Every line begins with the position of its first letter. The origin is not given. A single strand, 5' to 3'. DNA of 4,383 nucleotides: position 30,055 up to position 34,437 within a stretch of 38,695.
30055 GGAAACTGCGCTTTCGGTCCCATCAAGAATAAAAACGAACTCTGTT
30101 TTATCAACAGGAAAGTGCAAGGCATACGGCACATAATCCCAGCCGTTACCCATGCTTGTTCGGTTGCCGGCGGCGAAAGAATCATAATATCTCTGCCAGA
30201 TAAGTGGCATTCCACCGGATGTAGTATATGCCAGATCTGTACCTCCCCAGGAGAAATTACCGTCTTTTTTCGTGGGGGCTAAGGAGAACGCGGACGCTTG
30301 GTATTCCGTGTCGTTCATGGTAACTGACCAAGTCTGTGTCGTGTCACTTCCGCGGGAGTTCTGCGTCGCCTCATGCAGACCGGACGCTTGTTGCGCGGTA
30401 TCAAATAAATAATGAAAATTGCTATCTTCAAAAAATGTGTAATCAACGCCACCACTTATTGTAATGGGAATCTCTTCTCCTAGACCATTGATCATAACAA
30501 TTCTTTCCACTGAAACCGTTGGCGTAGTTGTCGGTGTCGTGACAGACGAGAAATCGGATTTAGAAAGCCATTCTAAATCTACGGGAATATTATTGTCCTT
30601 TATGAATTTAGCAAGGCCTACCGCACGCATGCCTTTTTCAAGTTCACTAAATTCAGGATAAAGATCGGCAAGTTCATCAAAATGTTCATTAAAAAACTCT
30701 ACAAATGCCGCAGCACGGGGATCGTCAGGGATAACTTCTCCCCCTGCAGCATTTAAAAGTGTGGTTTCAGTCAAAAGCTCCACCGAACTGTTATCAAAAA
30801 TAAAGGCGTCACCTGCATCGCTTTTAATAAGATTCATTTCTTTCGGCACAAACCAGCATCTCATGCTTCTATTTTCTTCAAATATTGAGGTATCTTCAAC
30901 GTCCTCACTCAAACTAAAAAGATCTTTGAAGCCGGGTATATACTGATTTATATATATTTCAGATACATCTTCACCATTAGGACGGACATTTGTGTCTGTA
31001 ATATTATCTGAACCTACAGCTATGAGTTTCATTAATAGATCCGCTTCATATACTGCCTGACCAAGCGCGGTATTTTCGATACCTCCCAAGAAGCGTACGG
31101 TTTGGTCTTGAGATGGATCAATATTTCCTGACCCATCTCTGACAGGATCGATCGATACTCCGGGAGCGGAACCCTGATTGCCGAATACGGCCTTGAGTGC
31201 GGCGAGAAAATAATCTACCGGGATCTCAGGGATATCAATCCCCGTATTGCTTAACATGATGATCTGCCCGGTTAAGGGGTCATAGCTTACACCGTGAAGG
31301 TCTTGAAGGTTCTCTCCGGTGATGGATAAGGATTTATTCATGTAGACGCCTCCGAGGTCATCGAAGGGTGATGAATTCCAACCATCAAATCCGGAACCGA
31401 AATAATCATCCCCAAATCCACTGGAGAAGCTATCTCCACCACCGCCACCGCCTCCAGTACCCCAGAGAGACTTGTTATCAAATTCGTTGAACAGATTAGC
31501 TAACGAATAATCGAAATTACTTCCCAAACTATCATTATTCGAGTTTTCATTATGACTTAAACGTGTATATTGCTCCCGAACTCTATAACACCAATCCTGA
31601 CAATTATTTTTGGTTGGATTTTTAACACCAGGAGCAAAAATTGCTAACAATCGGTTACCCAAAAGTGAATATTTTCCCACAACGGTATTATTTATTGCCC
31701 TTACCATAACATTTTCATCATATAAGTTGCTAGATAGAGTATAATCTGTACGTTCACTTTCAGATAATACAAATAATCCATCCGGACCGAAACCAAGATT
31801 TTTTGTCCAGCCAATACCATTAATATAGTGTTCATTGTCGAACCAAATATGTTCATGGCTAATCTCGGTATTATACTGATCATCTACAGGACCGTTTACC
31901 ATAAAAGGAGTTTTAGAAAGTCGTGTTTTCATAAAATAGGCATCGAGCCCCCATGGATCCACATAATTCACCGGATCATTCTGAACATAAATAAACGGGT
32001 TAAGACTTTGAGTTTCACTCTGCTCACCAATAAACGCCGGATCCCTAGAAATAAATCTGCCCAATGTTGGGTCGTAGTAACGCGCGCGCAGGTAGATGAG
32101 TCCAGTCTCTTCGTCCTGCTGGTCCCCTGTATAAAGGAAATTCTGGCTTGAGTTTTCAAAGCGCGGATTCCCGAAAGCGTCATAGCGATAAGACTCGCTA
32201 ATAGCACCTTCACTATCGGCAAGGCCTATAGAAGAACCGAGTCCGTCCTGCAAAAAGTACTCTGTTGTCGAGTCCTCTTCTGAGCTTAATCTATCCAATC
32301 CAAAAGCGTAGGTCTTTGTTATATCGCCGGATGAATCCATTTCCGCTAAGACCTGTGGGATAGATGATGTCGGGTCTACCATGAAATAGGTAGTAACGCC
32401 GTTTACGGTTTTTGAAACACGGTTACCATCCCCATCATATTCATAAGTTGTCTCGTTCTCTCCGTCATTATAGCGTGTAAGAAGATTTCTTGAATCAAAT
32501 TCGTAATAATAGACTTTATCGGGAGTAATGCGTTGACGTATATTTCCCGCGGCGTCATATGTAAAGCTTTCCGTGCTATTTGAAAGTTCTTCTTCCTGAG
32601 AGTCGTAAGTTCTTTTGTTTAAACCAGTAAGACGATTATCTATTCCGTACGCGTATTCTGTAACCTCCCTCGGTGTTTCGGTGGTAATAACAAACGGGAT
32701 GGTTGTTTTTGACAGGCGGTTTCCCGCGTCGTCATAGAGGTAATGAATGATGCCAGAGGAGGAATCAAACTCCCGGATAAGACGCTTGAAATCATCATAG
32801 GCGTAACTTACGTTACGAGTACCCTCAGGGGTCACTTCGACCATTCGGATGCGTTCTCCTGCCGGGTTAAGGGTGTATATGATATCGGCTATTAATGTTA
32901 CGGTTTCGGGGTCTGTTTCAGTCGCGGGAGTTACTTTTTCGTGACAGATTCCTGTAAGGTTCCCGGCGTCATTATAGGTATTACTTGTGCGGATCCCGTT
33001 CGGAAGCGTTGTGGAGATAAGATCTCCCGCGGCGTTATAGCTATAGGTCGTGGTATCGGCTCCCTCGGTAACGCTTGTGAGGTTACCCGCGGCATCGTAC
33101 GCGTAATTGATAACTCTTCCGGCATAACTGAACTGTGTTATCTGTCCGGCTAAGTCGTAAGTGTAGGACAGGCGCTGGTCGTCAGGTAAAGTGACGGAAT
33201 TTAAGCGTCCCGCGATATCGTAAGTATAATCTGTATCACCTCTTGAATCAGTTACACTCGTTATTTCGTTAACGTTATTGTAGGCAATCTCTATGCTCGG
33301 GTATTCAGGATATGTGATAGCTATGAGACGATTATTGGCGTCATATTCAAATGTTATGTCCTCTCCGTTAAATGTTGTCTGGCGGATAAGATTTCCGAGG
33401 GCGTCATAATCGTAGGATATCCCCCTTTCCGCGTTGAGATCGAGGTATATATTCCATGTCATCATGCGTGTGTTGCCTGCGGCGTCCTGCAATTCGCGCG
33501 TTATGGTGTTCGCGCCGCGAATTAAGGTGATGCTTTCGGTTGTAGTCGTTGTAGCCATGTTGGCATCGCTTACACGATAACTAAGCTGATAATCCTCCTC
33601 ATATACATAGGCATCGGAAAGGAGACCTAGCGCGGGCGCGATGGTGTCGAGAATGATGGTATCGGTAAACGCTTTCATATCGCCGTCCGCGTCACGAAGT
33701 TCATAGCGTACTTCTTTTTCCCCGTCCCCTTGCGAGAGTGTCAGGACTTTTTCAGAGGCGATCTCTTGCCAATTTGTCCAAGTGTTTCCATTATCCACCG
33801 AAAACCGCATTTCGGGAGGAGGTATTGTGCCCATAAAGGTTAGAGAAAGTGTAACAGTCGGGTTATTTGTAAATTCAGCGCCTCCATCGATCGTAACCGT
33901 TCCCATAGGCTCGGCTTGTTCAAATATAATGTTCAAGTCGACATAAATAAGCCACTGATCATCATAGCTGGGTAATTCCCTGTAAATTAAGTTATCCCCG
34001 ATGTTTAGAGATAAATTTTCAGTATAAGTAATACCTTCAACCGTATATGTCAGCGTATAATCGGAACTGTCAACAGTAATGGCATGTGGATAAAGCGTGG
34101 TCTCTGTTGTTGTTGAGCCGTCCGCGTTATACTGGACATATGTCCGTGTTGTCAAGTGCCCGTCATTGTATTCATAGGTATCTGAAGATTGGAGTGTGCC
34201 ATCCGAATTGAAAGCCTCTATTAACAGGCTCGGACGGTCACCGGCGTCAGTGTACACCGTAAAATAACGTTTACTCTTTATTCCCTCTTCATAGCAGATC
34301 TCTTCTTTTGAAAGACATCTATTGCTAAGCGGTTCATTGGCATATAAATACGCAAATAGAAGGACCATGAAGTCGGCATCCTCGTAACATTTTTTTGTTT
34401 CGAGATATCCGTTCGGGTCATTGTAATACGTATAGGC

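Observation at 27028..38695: Giant RHS protein with the core end and toxin-position domain in the middle, followed by a second RHS-like start: apparent in-frame fusion of two units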

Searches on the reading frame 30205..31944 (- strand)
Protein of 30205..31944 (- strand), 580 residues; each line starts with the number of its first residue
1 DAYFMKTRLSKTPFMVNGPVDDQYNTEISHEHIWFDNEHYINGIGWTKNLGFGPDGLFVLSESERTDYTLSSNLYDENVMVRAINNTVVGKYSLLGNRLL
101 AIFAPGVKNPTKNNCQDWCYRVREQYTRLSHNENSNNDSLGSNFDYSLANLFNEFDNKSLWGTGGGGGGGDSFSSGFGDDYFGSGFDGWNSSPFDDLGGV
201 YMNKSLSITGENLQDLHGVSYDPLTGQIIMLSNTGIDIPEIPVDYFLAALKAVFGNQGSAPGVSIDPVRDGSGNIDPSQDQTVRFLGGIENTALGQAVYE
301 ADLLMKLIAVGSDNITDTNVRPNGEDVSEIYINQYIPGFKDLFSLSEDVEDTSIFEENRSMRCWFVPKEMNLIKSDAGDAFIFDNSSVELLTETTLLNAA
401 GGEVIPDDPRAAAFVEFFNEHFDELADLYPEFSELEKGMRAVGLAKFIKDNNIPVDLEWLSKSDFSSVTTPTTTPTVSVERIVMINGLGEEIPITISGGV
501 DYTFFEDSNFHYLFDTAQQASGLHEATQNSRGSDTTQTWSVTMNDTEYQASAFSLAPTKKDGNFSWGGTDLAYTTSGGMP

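Call 11: find_homologous_proteins(query=window:30205-31944:-)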
Query window:30205-31944:- (580 aa): 3 proteins with E <= 0.001 among 8000 candidates.
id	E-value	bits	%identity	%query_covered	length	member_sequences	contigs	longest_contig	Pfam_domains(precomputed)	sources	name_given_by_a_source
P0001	1.3e-77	280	38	82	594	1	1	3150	PF25023.2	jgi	-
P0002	1.9e-22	98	57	20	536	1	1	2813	PF05593.20,PF25023.2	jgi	jgi:RHS repeat-associated protein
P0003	9.4e-10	56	41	19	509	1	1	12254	PF05593.20,PF25023.2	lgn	-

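Call 15: find_encoding_contigs(protein=P0001, flank=10000, max_places=3)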
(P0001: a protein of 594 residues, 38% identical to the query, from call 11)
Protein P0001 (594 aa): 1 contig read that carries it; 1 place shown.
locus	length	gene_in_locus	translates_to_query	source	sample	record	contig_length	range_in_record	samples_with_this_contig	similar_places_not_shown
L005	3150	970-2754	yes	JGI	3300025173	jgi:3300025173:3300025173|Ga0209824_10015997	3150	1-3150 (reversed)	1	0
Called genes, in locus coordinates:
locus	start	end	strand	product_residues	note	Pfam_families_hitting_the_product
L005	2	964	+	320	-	?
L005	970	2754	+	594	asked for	PF25023:TEN_YD-shell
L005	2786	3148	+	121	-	?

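Call 16: find_encoding_contigs(protein=P0002, flank=10000, max_places=3)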
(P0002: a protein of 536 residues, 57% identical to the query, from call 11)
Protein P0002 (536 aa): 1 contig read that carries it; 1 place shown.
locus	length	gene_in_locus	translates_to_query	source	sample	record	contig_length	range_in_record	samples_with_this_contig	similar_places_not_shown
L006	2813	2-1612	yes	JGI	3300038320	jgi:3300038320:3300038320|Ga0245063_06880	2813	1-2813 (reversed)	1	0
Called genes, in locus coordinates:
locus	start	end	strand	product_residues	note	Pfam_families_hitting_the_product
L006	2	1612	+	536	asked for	PF05593:RHS_repeat (faint), PF25023:TEN_YD-shell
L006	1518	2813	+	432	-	?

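Call 17: find_encoding_contigs(protein=P0003, flank=10000, max_places=3)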
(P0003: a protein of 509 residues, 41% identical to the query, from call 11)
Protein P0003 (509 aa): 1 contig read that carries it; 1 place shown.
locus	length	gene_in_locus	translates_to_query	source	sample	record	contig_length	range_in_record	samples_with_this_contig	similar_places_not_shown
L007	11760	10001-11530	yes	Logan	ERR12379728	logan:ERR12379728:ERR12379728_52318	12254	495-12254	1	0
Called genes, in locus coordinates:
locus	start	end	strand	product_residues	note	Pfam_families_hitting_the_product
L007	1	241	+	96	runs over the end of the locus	PF15781:ParE-like_toxin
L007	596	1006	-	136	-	PF01850:PIN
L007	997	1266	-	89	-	-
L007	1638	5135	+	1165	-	PF03534:SpvB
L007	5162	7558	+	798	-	PF01839:FG-GAP (faint), PF13517:FG-GAP_3 (faint)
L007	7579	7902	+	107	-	PF12256:TcdB_toxin_midN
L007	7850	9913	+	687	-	PF05593:RHS_repeat (weak)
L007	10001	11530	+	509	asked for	PF05593:RHS_repeat (faint), PF25023:TEN_YD-shell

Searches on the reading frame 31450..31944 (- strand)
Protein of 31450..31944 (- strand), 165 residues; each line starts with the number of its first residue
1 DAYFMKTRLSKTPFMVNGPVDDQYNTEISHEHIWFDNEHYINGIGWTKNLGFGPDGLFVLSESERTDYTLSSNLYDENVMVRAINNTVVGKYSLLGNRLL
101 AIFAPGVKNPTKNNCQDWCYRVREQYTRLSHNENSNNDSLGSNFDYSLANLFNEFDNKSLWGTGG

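Call 10: search_protein_families(library=pfam, proteins=[window:31450-31944:-], max_evalue=1)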
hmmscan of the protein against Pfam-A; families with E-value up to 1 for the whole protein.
window:31450-31944:- (165 aa): 0 families

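Call 22: search_solved_structures(query=window:31450-31944:-, max_evalue=10)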
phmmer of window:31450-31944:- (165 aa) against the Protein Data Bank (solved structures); distinct sequences matched with E-value up to 10: 1.
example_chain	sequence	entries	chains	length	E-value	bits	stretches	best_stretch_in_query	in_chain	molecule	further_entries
3oec_A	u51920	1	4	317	0.98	12.6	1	70-116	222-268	Carveol dehydrogenase (MythA.01326.c, A0R518 homolog)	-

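Call 24: search_protein_families(library=ncbifam, proteins=[window:31450-31944:-], max_evalue=1)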
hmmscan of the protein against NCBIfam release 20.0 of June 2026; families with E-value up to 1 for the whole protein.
window:31450-31944:- (165 aa): 0 families

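Call 69: find_homologous_proteins(query=A6, max_evalue=0.001)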
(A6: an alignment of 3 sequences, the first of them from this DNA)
Query A6 (3 sequences) (133 aa, profile of the alignment): 29 proteins with E <= 0.001 among 356 candidates.
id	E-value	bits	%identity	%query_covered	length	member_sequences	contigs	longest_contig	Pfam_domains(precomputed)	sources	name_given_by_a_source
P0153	1.1e-26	111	40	96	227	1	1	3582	PF25023.2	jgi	jgi:RHS repeat-associated protein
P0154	3.2e-26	110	39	89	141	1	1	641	-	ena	-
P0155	5.0e-26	109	39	95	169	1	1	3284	-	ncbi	-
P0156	5.3e-26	109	40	90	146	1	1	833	-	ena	-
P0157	9.1e-26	108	41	99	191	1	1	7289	-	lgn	-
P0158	3.4e-24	103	35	98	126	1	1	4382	-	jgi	jgi:hypothetical protein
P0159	1.9e-23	101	37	83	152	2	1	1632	-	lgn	-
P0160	3.4e-23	100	32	90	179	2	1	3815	-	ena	-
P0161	3.8e-23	100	36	95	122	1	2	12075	-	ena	-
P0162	2.1e-22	97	36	98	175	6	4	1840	-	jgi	-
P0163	2.5e-22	97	38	87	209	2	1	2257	PF25023.2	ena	-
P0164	5.0e-22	96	35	96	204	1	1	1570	-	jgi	-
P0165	1.1e-21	95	38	83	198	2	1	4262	-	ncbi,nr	ncbi:MAG: RHS repeat-associated core domain-containing protein, partial [Candidatus Omnitrophota bac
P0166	1.4e-21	95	35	91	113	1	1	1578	-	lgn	-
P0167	1.7e-21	95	39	98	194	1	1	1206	-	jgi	-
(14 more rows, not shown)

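Call 89: search_solved_structures(query=A7, max_evalue=10)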
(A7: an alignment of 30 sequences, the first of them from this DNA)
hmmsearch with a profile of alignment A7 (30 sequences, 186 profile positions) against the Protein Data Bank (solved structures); distinct sequences matched with E-value up to 10: 31.
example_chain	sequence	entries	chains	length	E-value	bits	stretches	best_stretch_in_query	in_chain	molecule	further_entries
8uy4_A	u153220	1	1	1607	8.8e-15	58.4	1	3-78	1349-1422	Tse15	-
8h8a_A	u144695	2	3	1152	2.9e-14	56.7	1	3-60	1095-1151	Putative Rhs-family protein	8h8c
8qjc_A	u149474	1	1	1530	3.8e-14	56.4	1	3-63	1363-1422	T6SS-associated Rhs core and toxin domain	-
8h8b_A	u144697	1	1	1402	5.3e-14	55.9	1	3-63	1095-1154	Putative Rhs-family protein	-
8qjd_A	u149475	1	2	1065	1.1e-13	54.9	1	3-61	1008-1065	Salmonella bongori Rhs core domain (residues 360-1420)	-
8qjb_A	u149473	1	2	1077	1.1e-13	54.8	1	3-61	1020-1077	T6SS-associated Rhs core domain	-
7q97_A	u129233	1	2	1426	1.8e-13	54.2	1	3-61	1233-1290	Rhs family protein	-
8uxt_A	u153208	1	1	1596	4.7e-13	52.8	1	3-78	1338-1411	Tse15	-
8qja_A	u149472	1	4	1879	5.5e-13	52.6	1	4-61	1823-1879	Putative type VI secretion system YD repeat-containing Rhs element Vgr protein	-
9pt5_A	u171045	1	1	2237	1.9e-12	50.8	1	3-75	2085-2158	Teneurin-like protein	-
8cp6_B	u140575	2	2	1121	2.1e-12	50.7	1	3-61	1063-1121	Toxin protein Tse5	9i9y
6sup_A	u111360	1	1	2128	2.8e-12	50.3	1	3-70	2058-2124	TcdB2,TccC3,Cell division control protein 42 homolog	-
6suq_A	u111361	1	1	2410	4.1e-11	46.5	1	3-73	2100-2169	TcdB2,TccC3,Genome polyprotein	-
6h6e_F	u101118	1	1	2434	9.6e-11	45.3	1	3-63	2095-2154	TcdB2,TccC3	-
6suf_F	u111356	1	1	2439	9.6e-11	45.3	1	3-63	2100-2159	TcdB2,TccC3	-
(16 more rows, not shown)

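Call 91: search_protein_families(library=pfam, alignment_id=A7, max_evalue=1)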
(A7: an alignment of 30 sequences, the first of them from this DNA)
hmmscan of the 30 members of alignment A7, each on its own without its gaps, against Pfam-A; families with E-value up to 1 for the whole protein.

A. member 1, seq(133 aa): 1 family
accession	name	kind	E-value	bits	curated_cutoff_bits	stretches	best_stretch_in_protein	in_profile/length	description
PF04894.17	Nre_N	-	0.21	11.8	25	1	67-106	214-253/270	Archaeal Nre, N-terminal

B. families by the number of members that match (of 30 scanned): 13 families
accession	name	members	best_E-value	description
PF04970.19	LRAT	5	0.0019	Lecithin retinol acyltransferase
PF03527.20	RHS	2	1.6e-11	RHS protein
PF25023.1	TEN_YD-shell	2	6.3e-09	Teneurin YD-shell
PF17780.6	OCRE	2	0.031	OCRE domain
PF20489.3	Birna_RdRp_C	2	0.1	Birnavirus RNA dependent RNA polymerase (VP1), C-terminal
PF18043.6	T4_Rnl2_C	1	0.0094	T4 RNA ligase 2 C-terminal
PF09916.15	DUF2145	1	0.059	Uncharacterized protein conserved in bacteria (DUF2145)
PF13791.11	Sigma_reg_C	1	0.11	Sigma factor regulator C-terminal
PF24590.1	DUF7615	1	0.13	Domain of unknown function (DUF7615)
PF04894.17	Nre_N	1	0.21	Archaeal Nre, N-terminal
PF23694.1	YmiC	1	0.27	YmiC-like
PF03597.20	FixS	1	0.32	Cytochrome oxidase maturation protein cbb3-type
PF05593.20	RHS_repeat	1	0.45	RHS Repeat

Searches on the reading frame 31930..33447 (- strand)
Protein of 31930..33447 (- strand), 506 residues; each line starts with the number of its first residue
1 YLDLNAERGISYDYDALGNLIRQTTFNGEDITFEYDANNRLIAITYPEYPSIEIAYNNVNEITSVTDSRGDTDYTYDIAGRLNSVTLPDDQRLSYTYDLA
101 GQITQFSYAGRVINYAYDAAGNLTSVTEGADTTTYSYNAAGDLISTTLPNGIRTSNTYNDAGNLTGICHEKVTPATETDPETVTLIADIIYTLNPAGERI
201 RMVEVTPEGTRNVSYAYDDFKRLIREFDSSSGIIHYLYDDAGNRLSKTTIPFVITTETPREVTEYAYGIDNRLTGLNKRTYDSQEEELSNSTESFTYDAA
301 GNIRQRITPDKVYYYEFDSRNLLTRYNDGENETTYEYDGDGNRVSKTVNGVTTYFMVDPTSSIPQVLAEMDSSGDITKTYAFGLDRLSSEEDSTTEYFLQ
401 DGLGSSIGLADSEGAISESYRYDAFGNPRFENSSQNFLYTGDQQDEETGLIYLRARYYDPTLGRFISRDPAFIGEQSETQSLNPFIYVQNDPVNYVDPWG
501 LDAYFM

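Call 10: search_protein_families(library=pfam, proteins=[window:31930-33447:-], max_evalue=1)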
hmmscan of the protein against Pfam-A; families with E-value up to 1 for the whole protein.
window:31930-33447:- (506 aa): 3 families
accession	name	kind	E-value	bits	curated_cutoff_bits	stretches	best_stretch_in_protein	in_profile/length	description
PF05593.20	RHS_repeat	-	1.3e-40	137.5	22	8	14-48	1-35/38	RHS Repeat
PF24684.1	Vgb_lyase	-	0.074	12.3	50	1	52-149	26-125/290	Virginiamycin B lyase family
PF10049.14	DUF2283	-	0.12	13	23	0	28-45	27-44/49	Protein of unknown function (DUF2283)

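Call 24: search_protein_families(library=ncbifam, proteins=[window:31930-33447:-], max_evalue=1)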
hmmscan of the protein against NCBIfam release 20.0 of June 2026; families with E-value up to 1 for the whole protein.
window:31930-33447:- (506 aa): 4 families
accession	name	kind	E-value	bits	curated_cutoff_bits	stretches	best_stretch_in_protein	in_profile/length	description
TIGR01643.1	YD_repeat_2x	repeat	1e-36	123.9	15.8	7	56-96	1-42/42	YD repeat-containing protein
NF041261.1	RHS_core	equivalog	9e-25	86.7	2000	4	7-169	574-739/1261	RHS element core protein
TIGR03696.1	Rhs_assc_core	domain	4.2e-24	84.9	32.5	1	422-501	1-76/76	RHS repeat-associated core domain-containing protein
NF002798.1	PRK02939.1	equivalog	0.0048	16.7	263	1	308-363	118-173/236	YnfC family lipoprotein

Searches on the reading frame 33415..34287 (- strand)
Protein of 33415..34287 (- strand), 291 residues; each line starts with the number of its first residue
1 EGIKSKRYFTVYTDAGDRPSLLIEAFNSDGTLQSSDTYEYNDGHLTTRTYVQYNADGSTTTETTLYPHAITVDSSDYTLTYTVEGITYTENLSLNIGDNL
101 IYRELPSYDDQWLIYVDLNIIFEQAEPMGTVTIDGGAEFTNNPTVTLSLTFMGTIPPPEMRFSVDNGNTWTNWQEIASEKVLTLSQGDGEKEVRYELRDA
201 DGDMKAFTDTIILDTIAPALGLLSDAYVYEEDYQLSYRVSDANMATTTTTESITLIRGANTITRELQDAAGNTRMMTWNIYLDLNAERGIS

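Call 10: search_protein_families(library=pfam, proteins=[window:33415-34287:-], max_evalue=1)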
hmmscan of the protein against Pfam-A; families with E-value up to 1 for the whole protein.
window:33415-34287:- (291 aa): 3 families
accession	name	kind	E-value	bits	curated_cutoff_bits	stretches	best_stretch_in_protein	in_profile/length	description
PF09136.16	Glucodextran_B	-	7.1e-05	23.1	27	1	248-283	47-82/83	Glucodextranase, domain B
PF03174.19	CHB_HEX_C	-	0.067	13.6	23.6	1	159-180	36-59/76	Chitobiase/beta-hexosaminidase C-terminal domain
PF12019.13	GspH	-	0.21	12.5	21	0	29-65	48-89/108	Type II transport protein GspH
